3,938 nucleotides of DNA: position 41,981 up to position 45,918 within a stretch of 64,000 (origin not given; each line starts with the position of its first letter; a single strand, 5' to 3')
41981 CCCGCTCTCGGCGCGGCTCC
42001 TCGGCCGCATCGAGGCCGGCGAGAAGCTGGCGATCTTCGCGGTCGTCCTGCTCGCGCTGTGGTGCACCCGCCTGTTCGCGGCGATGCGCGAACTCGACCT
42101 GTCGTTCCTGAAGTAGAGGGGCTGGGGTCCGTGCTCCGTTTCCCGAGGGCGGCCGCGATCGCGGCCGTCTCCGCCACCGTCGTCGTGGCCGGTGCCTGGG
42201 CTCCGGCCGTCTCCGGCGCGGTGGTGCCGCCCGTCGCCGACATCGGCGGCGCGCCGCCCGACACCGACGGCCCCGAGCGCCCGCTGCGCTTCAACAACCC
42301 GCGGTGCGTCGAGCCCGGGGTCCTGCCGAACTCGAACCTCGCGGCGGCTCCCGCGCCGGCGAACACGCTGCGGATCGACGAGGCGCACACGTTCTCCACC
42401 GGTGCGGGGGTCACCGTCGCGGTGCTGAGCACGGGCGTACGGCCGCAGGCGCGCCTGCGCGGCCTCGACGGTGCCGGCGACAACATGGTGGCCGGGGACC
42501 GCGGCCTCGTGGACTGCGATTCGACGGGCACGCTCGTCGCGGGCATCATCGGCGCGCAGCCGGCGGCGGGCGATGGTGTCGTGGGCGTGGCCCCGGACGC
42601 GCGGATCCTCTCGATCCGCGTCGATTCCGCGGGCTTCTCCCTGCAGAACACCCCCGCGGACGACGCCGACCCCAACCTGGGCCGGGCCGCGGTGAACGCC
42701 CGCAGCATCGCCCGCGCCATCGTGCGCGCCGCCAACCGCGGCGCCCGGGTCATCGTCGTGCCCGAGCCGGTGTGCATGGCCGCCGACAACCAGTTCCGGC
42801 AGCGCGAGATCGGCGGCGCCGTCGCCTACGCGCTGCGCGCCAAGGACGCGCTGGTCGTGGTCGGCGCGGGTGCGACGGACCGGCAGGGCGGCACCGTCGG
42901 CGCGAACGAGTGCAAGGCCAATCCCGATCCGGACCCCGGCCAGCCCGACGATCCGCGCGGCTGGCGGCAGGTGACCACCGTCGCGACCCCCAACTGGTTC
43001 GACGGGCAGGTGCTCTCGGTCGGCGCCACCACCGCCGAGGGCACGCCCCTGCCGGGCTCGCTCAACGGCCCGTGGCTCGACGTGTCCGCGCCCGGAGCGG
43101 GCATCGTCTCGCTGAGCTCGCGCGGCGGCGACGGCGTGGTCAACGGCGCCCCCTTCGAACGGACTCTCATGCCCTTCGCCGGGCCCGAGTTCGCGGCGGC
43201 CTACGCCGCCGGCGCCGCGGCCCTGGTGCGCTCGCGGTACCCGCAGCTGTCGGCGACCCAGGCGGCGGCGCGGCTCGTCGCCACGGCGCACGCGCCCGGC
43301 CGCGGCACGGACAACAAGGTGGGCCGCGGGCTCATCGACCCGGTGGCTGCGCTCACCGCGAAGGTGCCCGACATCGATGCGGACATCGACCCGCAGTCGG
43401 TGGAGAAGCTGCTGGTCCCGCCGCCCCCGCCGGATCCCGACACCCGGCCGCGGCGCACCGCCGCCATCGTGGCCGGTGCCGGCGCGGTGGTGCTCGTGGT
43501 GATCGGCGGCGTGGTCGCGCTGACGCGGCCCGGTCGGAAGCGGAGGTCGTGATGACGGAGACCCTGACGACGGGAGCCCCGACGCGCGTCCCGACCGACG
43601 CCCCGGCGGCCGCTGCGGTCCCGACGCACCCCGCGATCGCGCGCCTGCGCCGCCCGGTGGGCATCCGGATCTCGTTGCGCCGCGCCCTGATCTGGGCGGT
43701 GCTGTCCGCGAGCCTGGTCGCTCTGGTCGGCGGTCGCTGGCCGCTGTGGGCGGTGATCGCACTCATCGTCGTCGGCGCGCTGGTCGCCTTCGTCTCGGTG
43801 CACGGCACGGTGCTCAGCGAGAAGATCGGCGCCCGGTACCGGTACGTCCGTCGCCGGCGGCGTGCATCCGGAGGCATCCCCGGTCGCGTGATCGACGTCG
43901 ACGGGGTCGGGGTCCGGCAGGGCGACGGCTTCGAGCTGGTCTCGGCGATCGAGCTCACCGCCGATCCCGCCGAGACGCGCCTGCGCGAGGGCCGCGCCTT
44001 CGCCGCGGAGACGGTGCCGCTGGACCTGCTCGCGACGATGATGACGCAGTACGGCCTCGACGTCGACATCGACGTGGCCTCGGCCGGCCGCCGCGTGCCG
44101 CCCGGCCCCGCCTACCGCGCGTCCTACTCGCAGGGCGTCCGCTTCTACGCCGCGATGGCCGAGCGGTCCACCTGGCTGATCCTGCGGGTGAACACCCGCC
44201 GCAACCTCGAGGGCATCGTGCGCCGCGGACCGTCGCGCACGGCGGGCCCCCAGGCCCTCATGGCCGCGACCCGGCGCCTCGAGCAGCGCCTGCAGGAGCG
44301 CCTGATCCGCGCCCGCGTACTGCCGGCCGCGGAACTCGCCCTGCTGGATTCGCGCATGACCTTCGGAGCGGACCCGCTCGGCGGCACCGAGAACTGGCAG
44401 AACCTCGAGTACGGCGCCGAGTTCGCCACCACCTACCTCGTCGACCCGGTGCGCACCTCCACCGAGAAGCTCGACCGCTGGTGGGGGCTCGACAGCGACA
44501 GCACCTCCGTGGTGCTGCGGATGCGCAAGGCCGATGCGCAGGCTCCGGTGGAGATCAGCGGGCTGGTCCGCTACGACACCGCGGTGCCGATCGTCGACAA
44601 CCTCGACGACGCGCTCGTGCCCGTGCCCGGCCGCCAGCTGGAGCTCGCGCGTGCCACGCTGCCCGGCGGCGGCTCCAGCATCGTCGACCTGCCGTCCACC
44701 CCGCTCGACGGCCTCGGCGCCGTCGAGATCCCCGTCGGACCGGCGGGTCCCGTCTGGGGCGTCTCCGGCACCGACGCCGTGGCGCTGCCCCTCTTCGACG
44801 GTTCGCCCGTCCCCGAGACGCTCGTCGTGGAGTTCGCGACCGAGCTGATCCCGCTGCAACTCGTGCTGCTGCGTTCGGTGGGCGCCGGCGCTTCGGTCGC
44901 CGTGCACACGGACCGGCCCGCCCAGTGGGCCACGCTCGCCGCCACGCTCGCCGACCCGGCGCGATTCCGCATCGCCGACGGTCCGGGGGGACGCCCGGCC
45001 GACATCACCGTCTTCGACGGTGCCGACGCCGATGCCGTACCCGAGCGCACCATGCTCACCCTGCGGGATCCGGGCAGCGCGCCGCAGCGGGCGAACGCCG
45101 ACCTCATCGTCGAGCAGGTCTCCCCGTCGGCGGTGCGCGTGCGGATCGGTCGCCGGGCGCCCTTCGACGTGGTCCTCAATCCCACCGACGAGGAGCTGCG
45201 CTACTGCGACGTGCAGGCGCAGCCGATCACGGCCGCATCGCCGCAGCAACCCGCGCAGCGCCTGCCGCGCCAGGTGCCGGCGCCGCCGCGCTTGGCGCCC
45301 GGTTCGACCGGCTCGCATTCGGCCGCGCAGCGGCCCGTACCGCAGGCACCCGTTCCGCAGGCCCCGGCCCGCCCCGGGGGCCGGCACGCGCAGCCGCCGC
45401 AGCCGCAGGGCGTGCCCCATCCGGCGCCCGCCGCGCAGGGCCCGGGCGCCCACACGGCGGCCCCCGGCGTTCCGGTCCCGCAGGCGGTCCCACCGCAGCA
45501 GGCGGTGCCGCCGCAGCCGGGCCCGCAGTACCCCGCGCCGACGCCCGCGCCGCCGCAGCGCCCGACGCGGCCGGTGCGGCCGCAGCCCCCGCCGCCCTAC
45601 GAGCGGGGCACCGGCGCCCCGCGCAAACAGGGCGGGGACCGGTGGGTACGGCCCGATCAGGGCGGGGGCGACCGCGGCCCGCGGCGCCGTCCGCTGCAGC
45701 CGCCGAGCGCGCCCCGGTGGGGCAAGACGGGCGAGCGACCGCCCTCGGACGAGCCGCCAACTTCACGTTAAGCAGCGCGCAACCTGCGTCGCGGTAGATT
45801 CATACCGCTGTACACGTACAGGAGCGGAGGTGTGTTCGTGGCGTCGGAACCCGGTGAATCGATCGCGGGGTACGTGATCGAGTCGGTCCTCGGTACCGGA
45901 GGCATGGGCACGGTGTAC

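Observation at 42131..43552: Mycosin (MycP) homologue with all three catalytic-triad residues replaced: a natural pseudo-protease inside an ESX locus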

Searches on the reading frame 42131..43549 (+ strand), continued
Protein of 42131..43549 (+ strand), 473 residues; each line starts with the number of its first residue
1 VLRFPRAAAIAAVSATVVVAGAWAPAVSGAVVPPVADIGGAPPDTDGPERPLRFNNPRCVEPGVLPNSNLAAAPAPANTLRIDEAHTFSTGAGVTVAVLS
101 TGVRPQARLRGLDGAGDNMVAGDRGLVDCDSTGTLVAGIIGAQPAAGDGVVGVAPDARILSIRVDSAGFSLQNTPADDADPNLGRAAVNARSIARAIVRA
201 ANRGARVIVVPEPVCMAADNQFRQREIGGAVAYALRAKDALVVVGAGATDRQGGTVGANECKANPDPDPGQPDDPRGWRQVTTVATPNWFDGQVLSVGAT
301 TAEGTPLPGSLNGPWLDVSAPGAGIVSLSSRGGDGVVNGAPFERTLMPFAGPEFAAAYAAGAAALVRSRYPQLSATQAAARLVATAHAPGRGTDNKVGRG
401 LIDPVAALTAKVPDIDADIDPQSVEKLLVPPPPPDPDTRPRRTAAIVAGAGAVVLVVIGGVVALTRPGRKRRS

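Call 64: find_encoding_contigs(protein=P0290, flank=10000, max_places=2)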
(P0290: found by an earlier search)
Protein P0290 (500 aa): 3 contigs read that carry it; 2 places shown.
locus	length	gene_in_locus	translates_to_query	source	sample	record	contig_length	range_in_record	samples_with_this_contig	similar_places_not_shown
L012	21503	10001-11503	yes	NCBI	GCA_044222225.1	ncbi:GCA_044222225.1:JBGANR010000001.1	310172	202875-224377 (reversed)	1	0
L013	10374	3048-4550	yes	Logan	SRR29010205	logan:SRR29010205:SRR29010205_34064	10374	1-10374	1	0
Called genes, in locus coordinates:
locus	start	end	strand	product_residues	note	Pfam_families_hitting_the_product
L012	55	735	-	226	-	PF00702:Hydrolase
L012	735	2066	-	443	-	PF02878:PGM_PMM_I, PF02879:PGM_PMM_II, PF02880:PGM_PMM_III, PF00408:PGM_PMM_IV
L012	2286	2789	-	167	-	PF00380:Ribosomal_S9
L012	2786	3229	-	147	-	PF00572:Ribosomal_L13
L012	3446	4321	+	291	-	PF21863:HTH_67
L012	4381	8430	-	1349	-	PF13191:AAA_16 (faint), PF13401:AAA_22 (faint), PF01580:FtsK_SpoIIIE, PF25199:nSTAND_NTPase5 (faint), PF05729:NACHT (faint), PF01580:FtsK_SpoIIIE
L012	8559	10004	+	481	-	PF08817:YukD, PF19053:EccD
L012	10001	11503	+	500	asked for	PF00082:Peptidase_S8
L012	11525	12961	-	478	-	PF05108:T7SS_ESX1_EccB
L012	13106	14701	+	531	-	PF11203:EccE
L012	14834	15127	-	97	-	PF06013:WXG100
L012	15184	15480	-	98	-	PF06013:WXG100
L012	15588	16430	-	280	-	PF14011:ESX-1_EspG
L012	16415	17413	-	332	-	PF00823:PPE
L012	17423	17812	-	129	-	PF00934:PE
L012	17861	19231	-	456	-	-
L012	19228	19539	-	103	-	PF10824:T7SS_ESX_EspC (weak)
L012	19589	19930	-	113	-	PF02575:YbaB_DNA_bd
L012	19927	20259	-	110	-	-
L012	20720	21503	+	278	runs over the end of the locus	PF01656:CbiA, PF13614:AAA_31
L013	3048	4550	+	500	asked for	PF00082:Peptidase_S8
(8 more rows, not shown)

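Call 65: list_cluster_members(proteins=[L012:2289-2789:-, L012:2789-3229:-, L012:738-2066:-, L012:11528-12961:-, L012:8559-10001:+])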
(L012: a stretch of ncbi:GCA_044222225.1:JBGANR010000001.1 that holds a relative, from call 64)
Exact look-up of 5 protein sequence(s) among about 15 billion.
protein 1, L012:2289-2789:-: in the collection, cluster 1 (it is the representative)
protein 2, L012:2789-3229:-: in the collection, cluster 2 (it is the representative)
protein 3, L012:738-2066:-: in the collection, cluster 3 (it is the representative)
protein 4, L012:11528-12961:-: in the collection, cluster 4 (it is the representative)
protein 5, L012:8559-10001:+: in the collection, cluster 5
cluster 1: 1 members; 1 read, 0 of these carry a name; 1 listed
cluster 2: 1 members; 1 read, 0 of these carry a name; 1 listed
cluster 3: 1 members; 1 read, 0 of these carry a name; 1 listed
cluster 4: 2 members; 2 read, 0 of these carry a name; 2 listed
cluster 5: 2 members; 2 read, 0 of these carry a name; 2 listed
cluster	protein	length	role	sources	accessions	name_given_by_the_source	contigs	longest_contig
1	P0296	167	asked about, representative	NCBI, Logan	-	-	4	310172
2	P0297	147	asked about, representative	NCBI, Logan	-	-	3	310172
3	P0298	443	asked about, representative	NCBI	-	-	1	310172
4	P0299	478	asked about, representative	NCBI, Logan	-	-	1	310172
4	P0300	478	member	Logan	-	-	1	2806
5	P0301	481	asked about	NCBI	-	-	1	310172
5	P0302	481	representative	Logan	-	-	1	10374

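Call 66: find_homologous_proteins(query=P0290, max_evalue=1e-20)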
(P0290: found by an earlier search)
Query P0290 (500 aa): 12 proteins with E <= 1e-20 among 8000 candidates.
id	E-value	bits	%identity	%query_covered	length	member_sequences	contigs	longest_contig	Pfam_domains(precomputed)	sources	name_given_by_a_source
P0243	0.0e+0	1031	98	100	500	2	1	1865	PF00082.28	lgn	-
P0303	5.1e-74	269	44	81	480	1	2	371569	PF00082.28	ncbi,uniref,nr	ncbi:type VII secretion-associated serine protease mycosin [Nocardia sp. CDC159]|uniref:Type VII sec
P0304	1.2e-71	261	43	87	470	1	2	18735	PF00082.28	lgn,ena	-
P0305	1.9e-71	260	43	89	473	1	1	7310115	PF00082.28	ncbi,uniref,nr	ncbi:type VII secretion-associated serine protease mycosin [Nocardia mangyaensis]|uniref:Type VII se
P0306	2.5e-69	253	50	65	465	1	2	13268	PF00082.28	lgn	-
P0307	3.0e-58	217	40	81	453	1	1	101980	PF00082.28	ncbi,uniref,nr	ncbi:type VII secretion-associated serine protease mycosin [Nocardia colli]|uniref:Type VII secretio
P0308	6.6e-56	209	38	74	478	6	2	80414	PF00082.28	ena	-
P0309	9.2e-48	182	38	73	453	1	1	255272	PF00082.28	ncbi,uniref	ncbi:type VII secretion-associated serine protease mycosin [Nocardia colli]|uniref:type VII secretio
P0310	3.4e-44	170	35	83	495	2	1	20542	PF00082.28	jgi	-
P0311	1.5e-41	162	36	62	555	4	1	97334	PF00082.28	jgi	-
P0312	7.0e-41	159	40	74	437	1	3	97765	PF00082.28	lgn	-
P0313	1.0e-36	146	-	-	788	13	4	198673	PF08817.17,PF00082.28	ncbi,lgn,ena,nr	ncbi:MAG: type VII secretion-associated serine protease mycosin [Mycobacterium sp.]|nr:type VII secr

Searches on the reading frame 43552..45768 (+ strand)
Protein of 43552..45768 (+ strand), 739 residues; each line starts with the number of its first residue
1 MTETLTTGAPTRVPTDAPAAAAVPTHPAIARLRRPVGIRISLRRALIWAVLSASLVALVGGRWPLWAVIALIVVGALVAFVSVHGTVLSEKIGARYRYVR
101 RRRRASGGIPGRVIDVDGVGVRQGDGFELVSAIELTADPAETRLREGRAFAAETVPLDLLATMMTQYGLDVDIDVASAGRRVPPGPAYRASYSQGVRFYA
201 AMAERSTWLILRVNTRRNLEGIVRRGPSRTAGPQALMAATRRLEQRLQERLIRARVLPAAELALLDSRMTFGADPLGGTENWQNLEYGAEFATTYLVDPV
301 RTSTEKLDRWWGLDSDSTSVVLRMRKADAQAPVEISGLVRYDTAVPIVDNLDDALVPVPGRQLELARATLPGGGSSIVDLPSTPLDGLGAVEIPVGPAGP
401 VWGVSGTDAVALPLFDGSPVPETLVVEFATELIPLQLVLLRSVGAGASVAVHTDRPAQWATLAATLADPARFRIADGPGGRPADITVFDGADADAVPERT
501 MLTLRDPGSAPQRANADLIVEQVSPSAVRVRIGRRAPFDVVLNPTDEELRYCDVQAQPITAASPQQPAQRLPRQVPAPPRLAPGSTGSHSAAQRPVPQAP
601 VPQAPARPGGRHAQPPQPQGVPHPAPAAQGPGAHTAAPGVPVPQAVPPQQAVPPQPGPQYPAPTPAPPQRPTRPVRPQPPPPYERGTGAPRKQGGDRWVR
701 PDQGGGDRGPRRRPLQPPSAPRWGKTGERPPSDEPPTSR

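Call 8: search_protein_families(library=ncbifam, proteins=[window:43554-45768:+], max_evalue=0.001)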
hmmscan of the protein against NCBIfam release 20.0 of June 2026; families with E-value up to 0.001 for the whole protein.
window:43554-45768:+ (738 aa): 0 families

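Call 9: search_protein_families(library=pfam, proteins=[window:43554-45768:+], max_evalue=0.001)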
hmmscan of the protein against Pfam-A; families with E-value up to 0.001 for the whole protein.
window:43554-45768:+ (738 aa): 0 families

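Call 25: search_protein_families(library=pfam, proteins=[window:43552-45768:+], max_evalue=0.01)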
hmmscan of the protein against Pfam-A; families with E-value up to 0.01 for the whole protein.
window:43552-45768:+ (739 aa): 1 family
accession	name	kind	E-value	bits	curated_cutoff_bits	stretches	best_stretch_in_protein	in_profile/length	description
PF11203.13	EccE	-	1.9e-23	83.1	23.7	1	201-296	1-96/97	Putative type VII ESX secretion system translocon, EccE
